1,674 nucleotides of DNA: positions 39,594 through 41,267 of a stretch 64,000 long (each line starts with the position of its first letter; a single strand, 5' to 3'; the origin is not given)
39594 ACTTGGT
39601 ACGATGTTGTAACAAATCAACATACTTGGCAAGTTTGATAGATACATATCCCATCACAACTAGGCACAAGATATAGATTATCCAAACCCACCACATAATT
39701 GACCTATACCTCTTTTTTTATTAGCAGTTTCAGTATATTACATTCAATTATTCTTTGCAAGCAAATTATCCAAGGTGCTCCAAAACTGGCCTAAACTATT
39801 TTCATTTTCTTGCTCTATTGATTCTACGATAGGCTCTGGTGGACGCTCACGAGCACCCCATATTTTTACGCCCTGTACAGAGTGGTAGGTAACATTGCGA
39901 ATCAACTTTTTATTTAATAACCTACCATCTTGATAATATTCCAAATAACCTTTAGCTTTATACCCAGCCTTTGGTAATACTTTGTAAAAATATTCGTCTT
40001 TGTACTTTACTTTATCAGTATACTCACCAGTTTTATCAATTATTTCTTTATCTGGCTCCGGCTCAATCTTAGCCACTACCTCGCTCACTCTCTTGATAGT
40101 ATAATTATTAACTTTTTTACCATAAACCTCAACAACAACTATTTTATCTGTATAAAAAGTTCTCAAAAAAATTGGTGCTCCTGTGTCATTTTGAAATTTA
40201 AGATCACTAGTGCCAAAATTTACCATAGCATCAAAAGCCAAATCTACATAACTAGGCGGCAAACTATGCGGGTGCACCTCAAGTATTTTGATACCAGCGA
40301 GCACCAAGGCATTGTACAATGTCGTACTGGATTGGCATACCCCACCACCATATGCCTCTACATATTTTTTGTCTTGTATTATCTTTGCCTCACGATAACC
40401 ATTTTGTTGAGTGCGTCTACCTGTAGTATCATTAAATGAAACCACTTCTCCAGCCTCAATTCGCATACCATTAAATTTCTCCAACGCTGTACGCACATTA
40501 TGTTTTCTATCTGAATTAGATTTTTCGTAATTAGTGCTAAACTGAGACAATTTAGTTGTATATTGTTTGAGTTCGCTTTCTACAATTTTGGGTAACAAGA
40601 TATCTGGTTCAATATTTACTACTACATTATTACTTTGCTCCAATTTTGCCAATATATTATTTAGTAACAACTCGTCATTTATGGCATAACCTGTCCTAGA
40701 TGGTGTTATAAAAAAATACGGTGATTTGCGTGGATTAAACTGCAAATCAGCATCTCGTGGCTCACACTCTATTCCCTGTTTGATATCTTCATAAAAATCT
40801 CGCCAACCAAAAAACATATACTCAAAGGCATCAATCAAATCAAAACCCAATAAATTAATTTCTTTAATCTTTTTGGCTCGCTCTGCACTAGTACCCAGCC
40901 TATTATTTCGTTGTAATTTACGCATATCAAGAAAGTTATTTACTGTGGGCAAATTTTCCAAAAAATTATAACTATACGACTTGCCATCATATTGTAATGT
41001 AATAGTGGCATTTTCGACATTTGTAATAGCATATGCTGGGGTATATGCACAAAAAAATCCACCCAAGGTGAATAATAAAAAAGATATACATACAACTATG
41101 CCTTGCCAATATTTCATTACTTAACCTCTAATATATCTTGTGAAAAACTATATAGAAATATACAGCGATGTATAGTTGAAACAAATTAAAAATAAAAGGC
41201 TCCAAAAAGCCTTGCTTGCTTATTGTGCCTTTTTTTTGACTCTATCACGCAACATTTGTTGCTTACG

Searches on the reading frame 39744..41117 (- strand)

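Call 7: search_protein_families(library=pfam, proteins=[window:39744-41117:-])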
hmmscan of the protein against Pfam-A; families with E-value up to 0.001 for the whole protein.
window:39744-41117:- (457 aa): 2 families
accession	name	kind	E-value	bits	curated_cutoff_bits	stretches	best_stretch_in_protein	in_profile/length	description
PF04294.18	VanW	-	5.4e-44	149.3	27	1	204-332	2-130/130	VanW like protein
PF12229.13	PG_binding_4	-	2.8e-05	24.7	22.1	1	110-163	62-112/117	Putative peptidoglycan binding domain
